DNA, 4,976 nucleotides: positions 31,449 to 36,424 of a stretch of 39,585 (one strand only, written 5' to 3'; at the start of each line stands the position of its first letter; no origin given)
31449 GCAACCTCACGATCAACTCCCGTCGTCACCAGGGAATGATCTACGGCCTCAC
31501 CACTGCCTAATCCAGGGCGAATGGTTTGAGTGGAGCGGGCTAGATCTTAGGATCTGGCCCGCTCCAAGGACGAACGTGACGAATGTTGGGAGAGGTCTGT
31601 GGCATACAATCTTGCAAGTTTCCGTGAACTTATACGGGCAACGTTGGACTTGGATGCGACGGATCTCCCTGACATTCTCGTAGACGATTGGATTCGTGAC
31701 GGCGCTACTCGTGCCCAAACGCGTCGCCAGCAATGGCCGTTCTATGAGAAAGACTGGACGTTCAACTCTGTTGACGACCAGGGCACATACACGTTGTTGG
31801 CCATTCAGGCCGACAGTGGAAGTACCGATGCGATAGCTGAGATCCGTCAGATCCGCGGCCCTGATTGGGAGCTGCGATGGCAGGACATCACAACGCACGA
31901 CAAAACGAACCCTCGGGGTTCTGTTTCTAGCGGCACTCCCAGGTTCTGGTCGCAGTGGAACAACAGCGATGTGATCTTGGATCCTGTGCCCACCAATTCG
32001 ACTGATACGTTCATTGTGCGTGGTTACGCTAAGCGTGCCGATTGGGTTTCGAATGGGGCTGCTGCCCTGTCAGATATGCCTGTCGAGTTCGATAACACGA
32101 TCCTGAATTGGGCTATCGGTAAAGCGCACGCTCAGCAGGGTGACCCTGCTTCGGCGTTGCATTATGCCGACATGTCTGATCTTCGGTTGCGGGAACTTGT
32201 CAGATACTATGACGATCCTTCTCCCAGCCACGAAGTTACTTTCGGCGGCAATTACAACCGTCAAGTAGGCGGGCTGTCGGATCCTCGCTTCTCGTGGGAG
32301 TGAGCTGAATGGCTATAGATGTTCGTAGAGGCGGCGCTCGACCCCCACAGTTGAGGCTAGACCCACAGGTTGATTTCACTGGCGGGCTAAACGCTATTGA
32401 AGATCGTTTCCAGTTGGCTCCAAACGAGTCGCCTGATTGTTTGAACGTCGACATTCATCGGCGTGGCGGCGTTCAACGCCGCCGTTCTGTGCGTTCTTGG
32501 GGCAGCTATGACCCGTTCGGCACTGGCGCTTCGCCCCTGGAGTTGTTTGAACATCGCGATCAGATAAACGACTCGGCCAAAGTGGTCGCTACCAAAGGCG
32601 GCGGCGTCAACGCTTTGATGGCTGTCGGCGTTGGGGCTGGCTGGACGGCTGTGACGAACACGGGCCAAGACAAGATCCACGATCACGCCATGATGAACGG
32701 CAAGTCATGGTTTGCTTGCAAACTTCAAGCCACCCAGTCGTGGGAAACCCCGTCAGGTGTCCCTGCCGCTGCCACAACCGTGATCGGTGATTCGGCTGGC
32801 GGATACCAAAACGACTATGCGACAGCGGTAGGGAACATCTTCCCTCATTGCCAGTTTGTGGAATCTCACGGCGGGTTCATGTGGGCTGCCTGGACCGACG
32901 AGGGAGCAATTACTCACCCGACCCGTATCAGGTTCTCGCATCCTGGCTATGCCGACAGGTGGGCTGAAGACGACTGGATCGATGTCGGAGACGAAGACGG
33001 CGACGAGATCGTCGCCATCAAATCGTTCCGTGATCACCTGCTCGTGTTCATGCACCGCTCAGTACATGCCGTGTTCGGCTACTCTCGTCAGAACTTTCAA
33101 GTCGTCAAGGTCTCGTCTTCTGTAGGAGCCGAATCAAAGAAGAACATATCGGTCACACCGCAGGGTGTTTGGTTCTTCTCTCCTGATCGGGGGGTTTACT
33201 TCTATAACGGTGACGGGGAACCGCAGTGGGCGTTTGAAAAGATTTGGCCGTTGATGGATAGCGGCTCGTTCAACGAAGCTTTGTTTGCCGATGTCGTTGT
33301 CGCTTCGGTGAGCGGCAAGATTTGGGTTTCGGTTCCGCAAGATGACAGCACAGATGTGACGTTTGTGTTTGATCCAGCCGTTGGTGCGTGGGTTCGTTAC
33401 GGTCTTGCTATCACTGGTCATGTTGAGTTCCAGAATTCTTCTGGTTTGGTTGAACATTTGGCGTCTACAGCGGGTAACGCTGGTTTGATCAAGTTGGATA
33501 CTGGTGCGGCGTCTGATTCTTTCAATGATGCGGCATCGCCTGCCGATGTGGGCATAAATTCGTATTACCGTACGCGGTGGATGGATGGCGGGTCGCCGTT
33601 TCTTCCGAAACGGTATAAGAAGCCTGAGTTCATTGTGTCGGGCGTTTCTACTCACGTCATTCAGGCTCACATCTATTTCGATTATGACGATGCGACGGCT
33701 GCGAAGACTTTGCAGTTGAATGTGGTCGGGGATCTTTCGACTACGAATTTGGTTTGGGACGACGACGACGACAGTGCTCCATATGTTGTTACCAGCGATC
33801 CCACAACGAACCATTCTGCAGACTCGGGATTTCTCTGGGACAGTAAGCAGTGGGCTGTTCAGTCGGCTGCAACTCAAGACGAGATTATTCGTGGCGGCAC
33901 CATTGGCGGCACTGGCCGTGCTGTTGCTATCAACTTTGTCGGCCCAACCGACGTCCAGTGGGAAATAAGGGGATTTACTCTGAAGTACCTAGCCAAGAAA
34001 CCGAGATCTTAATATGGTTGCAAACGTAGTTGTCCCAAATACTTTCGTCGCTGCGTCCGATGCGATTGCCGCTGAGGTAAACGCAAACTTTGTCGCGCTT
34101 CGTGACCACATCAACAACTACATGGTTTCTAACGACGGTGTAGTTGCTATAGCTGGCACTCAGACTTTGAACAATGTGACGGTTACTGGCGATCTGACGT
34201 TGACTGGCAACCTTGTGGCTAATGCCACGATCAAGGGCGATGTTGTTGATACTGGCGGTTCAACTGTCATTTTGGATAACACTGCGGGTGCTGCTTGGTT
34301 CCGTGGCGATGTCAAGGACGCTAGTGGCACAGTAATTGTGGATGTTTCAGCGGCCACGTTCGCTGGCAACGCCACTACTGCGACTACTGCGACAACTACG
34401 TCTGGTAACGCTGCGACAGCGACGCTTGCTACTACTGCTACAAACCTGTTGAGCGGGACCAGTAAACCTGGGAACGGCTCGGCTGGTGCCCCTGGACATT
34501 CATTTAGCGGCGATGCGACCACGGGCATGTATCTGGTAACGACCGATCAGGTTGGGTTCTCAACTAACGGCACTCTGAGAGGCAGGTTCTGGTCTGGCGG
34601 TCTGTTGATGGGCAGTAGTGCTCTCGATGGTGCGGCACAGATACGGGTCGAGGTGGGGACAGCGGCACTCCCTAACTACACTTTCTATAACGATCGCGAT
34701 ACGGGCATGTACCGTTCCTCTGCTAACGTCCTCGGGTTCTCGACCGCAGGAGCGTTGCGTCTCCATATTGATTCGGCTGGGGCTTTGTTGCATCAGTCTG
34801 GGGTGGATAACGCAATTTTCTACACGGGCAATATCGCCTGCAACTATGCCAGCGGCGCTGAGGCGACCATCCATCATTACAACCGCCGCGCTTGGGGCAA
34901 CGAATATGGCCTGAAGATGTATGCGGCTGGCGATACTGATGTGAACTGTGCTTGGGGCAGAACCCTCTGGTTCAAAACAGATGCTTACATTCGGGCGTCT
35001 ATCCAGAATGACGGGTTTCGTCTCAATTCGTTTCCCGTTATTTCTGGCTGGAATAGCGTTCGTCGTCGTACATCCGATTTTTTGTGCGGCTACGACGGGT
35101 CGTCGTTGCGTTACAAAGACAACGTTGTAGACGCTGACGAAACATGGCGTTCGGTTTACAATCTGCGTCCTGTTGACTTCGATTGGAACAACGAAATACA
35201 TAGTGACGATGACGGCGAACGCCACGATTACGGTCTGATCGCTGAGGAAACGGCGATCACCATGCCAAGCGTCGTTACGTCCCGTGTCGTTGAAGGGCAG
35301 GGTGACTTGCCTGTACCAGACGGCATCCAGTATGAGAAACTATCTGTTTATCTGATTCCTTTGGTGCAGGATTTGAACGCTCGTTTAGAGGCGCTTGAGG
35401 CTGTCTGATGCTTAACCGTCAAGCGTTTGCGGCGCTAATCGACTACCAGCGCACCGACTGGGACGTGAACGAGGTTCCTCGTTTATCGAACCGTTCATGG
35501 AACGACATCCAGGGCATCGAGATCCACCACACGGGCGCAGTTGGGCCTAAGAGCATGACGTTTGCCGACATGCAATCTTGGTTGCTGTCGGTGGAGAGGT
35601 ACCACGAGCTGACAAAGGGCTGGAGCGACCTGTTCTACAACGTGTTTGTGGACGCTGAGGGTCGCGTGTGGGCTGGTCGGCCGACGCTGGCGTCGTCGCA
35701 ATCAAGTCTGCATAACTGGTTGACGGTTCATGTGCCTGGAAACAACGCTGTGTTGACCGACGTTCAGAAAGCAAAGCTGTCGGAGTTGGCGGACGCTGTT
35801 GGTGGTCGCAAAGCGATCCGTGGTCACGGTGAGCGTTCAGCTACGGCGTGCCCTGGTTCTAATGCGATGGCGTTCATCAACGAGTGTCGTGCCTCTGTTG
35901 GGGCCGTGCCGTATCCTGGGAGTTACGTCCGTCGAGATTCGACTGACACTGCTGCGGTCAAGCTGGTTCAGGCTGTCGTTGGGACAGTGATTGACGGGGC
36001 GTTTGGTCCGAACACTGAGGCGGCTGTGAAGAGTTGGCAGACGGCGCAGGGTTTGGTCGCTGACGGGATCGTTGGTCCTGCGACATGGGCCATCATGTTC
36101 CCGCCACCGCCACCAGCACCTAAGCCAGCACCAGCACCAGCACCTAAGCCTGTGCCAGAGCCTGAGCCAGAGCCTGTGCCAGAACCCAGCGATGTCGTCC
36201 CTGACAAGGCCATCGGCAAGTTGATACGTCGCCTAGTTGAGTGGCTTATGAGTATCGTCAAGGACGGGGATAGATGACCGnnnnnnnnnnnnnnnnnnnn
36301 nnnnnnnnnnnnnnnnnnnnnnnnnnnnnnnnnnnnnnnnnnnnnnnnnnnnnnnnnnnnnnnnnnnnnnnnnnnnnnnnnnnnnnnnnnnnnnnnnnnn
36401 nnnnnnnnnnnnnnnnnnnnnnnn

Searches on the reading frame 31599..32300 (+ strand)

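Call 97: search_protein_families(library=pfam, proteins=[window:31599-32300:+], max_evalue=0.01)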
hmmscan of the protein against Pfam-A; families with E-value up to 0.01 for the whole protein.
window:31599-32300:+ (234 aa): 1 family
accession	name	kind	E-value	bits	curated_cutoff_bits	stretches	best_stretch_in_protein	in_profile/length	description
PF24175.2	SU10_adaptor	-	2e-15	58.2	27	1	8-200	3-181/194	SU10 adaptor protein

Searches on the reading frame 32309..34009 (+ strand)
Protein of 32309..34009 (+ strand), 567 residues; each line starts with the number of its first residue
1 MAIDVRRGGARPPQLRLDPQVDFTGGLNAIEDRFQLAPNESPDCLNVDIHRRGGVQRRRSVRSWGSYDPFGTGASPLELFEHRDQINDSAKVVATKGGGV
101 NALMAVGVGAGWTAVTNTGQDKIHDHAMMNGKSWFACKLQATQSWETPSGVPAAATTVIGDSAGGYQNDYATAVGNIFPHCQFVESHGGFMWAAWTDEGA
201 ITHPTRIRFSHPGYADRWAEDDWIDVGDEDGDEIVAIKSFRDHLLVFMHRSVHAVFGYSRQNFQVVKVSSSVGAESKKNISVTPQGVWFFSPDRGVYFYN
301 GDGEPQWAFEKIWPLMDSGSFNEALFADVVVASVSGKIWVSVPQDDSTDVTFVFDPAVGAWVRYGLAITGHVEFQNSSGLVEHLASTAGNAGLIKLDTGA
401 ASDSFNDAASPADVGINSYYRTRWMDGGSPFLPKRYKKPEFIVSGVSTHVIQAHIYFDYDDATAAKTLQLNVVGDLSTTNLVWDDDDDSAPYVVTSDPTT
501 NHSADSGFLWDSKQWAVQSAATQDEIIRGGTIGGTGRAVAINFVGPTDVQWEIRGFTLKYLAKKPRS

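Call 4: search_protein_families(library=pfam, proteins=[window:32309-34009:+], max_evalue=0.1)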
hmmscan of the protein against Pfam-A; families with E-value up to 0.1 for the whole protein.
window:32309-34009:+ (567 aa): 0 families

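Call 5: search_protein_families(library=phrogs, proteins=[window:32309-34009:+], max_evalue=0.01)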
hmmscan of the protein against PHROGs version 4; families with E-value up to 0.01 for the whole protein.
window:32309-34009:+ (567 aa): 1 family
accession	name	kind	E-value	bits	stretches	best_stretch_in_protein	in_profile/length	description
phrog_511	-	head and packaging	2.1e-08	34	1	206-364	583-732/862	internal virion protein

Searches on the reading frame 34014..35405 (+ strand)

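Call 4: search_protein_families(library=pfam, proteins=[window:34014-35405:+], max_evalue=0.1)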
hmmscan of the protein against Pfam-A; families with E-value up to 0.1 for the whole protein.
window:34014-35405:+ (464 aa): 1 family
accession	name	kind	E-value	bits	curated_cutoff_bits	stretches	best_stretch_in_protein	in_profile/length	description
PF13884.11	Peptidase_S74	-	8.6e-08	32.8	22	1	363-421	1-57/58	Chaperone of endosialidase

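Call 5: search_protein_families(library=phrogs, proteins=[window:34014-35405:+], max_evalue=0.01)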
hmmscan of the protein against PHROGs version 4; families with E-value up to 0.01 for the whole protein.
window:34014-35405:+ (464 aa): 5 families
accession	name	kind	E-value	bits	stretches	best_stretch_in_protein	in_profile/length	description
phrog_28766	-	tail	2.8e-15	56.6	1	208-463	220-457/472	tail fiber protein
phrog_14100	-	unknown function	4e-07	30.3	1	212-281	57-123/485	-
phrog_5413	-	tail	2.9e-06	27.7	1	356-455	200-306/334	minor tail protein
phrog_18345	-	tail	7e-05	22.3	1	199-271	199-268/956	tail fiber protein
phrog_32294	-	tail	0.002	15.8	1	207-257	1740-1790/2435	baseplate wedge subunit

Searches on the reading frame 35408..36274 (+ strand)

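Call 4: search_protein_families(library=pfam, proteins=[window:35408-36274:+], max_evalue=0.1)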
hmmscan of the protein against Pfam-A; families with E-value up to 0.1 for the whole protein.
window:35408-36274:+ (289 aa): 2 families
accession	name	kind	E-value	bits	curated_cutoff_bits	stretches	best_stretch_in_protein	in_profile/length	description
PF01471.23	PG_binding_1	-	5.1e-13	49.4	23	1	194-230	21-57/57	Putative peptidoglycan binding domain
PF09374.15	PG_binding_3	-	0.0001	22.8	24.6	0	183-213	2-36/76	Predicted Peptidoglycan domain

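Call 5: search_protein_families(library=phrogs, proteins=[window:35408-36274:+], max_evalue=0.01)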
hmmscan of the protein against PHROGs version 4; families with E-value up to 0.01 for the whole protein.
window:35408-36274:+ (289 aa): 12 families
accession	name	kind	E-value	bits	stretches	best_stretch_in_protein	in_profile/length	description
phrog_1493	-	lysis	4.2e-24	86.5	1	24-237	27-312/394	endolysin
phrog_2649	-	lysis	4.2e-12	47.5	1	170-230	171-235/261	endolysin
phrog_1224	-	head and packaging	1.3e-09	38.8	1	185-230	19-64/438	endolysin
phrog_6707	-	lysis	3.2e-07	30.5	1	196-249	208-265/311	endolysin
phrog_16428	-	lysis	6.5e-07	29.4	1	193-230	481-518/520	endolysin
phrog_880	-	lysis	6.8e-07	30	1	189-230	395-431/435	endolysin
phrog_1512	-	lysis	2.2e-06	28.9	1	194-230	205-242/314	endolysin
phrog_35436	-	lysis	4.8e-05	23.8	1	64-183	40-169/266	amidase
phrog_17214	-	lysis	0.00016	22.4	1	195-228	274-310/322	endolysin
phrog_822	-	lysis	0.00044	21.1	1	34-157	24-153/215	amidase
phrog_833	-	lysis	0.0016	19.2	0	27-89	23-73/294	endolysin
phrog_6219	-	lysis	0.0098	16.4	0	185-230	269-307/326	endolysin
